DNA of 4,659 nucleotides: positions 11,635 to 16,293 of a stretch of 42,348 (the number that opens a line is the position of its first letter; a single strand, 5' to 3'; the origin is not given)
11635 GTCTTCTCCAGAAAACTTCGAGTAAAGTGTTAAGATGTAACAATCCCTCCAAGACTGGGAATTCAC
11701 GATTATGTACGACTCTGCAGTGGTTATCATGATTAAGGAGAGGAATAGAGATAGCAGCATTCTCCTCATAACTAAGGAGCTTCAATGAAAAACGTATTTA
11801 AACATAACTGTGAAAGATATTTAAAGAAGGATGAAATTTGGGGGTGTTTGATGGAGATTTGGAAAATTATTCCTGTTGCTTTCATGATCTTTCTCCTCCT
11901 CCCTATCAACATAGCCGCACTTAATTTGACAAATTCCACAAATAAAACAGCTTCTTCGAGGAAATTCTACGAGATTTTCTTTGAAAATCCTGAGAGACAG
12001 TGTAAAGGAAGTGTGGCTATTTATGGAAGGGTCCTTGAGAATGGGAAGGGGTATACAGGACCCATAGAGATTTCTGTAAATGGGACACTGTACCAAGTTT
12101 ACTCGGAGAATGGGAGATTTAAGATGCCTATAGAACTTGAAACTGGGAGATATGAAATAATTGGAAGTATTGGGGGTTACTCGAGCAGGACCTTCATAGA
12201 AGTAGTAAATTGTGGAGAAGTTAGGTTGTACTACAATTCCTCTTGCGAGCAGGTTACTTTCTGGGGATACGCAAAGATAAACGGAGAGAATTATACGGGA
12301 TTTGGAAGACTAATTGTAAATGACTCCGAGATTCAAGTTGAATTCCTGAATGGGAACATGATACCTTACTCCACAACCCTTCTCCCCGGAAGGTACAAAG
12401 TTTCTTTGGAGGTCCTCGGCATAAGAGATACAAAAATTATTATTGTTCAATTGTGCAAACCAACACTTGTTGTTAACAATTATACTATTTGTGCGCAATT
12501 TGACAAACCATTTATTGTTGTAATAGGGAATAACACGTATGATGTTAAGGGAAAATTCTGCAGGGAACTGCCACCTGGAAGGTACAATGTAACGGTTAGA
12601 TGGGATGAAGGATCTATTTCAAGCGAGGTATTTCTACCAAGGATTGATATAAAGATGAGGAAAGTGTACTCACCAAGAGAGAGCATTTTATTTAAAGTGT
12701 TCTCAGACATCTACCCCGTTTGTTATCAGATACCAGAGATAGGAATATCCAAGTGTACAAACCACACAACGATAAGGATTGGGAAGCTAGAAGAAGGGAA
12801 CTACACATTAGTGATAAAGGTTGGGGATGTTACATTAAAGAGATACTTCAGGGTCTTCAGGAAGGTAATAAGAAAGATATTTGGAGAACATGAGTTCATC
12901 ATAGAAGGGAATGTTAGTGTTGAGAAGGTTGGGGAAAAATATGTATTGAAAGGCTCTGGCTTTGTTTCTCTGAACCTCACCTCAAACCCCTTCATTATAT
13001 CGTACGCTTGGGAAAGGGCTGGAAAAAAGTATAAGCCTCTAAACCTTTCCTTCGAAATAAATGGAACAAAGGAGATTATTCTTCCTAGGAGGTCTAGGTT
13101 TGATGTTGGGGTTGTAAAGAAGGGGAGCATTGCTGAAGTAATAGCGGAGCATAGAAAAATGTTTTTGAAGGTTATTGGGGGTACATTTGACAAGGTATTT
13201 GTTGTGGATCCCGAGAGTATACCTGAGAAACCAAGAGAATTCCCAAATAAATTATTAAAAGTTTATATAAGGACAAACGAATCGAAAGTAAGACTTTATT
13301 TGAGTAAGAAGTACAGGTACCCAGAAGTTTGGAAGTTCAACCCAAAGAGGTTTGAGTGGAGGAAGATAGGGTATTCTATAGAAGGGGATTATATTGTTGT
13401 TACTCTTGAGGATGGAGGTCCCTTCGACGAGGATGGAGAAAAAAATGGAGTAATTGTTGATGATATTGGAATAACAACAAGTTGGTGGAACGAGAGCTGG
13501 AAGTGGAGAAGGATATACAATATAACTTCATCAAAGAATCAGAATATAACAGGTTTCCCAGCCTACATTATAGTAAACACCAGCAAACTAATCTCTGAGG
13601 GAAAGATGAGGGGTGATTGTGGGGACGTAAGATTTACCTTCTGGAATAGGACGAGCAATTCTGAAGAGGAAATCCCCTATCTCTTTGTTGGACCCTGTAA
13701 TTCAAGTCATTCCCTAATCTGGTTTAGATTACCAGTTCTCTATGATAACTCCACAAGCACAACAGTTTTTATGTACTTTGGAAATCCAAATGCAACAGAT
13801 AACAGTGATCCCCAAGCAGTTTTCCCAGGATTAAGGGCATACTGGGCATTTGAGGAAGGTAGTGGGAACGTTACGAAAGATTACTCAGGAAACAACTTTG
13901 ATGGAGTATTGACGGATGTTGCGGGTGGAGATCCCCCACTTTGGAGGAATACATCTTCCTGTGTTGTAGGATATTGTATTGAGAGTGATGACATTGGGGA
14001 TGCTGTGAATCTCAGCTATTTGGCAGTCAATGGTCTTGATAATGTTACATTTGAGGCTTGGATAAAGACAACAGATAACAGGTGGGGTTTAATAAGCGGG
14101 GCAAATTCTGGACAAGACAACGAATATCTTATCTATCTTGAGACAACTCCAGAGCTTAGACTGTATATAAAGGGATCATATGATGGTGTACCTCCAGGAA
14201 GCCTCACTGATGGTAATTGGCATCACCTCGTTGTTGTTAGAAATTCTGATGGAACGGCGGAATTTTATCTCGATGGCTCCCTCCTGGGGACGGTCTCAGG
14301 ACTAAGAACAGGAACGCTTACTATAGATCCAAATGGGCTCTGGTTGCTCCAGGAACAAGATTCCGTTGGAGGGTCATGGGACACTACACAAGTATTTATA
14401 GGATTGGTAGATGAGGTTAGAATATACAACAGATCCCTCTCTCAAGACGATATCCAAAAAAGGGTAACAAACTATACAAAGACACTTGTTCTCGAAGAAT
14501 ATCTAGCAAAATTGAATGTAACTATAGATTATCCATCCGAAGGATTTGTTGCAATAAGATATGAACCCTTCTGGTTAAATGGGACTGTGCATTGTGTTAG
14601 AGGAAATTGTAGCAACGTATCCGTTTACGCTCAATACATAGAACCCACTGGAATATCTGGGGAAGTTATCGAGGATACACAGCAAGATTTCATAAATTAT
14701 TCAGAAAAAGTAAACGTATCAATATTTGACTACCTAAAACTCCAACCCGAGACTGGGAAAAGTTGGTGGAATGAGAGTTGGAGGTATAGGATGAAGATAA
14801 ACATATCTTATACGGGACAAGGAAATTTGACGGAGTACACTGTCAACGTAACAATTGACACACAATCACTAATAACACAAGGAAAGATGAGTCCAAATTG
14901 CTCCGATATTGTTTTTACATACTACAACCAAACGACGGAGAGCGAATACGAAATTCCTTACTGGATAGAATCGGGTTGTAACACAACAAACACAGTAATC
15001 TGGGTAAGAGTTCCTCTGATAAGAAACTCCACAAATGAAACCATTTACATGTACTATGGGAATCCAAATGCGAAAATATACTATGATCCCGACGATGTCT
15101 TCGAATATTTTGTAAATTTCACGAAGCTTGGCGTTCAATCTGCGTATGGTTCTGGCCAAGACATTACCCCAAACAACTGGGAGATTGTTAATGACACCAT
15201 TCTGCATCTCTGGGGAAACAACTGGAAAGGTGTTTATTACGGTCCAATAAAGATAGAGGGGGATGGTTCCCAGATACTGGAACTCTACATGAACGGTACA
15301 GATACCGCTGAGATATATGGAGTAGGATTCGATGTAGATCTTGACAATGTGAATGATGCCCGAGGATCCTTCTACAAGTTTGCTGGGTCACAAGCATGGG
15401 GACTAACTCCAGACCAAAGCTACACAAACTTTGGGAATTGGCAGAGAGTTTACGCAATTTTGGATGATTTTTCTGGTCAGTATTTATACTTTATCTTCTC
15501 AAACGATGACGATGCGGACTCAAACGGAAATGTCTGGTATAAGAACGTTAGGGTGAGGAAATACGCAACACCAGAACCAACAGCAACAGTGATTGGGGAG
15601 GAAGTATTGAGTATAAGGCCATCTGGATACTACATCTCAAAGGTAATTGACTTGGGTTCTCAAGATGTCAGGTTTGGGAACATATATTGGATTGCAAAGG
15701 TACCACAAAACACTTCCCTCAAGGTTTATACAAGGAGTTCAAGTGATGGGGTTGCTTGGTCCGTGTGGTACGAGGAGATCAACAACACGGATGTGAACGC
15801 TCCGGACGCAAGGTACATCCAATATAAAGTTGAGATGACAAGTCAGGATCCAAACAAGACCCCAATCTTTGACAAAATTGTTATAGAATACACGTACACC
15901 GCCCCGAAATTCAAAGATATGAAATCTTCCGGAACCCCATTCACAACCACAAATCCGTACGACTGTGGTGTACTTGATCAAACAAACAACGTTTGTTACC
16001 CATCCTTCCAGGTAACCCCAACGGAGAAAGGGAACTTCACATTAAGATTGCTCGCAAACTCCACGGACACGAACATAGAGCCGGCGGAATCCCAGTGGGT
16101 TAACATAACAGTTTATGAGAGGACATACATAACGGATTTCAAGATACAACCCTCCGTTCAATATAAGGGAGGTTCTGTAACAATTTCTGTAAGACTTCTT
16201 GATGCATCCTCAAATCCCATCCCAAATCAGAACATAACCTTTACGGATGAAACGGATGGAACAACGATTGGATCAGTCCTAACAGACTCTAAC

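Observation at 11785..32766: Single 21-kb ORF encoding a ~7,000-aa surface protein in a compact thermophile-type archaeal genome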

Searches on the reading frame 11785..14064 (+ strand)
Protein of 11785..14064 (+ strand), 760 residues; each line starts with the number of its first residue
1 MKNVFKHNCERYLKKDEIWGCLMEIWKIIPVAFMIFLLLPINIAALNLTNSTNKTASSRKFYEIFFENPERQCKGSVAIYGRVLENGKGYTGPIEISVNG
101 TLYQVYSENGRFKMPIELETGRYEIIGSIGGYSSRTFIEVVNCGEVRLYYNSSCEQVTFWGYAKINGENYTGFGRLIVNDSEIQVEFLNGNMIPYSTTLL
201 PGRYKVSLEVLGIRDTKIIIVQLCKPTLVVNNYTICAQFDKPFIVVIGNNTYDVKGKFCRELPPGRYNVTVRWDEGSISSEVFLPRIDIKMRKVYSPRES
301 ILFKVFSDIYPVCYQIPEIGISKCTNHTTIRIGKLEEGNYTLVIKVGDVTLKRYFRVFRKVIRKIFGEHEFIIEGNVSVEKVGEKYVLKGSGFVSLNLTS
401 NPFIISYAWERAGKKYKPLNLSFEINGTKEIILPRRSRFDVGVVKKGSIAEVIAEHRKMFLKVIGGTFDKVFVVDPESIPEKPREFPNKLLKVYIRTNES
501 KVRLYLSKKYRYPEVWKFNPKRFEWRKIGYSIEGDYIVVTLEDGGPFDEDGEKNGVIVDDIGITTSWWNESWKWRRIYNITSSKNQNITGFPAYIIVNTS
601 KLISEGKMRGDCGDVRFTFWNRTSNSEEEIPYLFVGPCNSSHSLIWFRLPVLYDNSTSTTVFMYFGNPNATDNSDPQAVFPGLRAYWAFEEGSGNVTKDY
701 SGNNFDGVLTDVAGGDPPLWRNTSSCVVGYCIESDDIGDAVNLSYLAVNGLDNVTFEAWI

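Call 40: search_protein_families(library=pfam, proteins=[window:11785-14064:+], max_evalue=0.001)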
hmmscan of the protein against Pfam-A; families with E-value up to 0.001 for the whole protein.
window:11785-14064:+ (760 aa): 1 family
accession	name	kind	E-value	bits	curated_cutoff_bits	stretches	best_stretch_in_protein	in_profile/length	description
PF10102.14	DUF2341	-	1.8e-09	38.3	23.4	1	611-680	1-65/84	Domain of unknown function (DUF2341)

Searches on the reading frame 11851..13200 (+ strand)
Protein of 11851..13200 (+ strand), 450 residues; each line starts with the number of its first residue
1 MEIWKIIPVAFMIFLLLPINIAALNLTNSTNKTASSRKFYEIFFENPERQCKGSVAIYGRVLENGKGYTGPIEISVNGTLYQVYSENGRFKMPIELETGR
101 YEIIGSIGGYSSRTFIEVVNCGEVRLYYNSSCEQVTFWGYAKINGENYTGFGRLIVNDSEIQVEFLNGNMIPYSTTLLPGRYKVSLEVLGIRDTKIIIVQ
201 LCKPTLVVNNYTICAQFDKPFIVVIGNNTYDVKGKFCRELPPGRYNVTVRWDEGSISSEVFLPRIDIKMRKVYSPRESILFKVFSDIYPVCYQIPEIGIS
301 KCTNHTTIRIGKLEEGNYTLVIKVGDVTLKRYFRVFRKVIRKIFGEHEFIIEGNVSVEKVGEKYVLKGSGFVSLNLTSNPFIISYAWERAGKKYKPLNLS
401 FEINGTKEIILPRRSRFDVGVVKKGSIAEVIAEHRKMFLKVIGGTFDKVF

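Call 73: search_solved_structures(query=window:11851-13200:+, max_evalue=1)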
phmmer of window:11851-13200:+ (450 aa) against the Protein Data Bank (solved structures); distinct sequences matched with E-value up to 1: 3.
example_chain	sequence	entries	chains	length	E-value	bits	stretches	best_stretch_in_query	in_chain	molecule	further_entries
3eop_A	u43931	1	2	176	0.53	12.2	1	107-151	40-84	Thymocyte nuclear protein 1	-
2g2x_A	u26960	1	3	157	0.68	11.9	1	107-148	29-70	hypothetical protein PP5205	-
5j3e_A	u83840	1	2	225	0.81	11.6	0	107-151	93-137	Thymocyte nuclear protein 1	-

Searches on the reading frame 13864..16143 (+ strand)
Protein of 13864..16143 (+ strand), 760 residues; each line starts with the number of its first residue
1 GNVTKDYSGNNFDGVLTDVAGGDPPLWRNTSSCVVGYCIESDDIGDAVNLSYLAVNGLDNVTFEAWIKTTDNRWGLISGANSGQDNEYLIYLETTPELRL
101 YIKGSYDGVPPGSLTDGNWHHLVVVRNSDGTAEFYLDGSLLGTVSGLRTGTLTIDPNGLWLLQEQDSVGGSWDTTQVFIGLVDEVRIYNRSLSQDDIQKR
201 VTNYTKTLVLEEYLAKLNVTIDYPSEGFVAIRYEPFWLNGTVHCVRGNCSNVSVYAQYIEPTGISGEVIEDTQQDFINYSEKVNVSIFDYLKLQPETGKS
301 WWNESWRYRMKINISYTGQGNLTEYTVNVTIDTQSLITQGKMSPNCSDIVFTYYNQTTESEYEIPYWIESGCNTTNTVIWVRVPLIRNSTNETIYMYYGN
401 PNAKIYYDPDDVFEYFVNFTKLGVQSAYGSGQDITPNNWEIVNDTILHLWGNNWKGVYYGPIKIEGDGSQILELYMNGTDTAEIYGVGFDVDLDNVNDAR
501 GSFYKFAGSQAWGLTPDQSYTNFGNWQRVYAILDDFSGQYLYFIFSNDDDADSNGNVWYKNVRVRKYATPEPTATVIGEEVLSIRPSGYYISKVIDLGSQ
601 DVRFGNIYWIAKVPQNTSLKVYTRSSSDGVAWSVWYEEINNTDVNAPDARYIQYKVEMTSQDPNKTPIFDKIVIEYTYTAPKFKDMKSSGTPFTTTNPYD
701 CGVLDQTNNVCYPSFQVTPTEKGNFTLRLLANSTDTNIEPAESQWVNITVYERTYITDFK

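Call 40: search_protein_families(library=pfam, proteins=[window:13864-16143:+], max_evalue=0.001)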
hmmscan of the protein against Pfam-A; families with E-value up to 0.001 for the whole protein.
window:13864-16143:+ (760 aa): 3 families
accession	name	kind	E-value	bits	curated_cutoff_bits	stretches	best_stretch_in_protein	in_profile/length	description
PF13385.13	Laminin_G_3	-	4.6e-22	79.2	27.6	1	45-198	4-151/151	Concanavalin A-like lectin/glucanases superfamily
PF10102.14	DUF2341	-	3.3e-17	63.2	23.4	1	345-426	1-78/84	Domain of unknown function (DUF2341)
PF00354.24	Pentaxin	-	8e-17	62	25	1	48-200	14-166/194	Pentaxin family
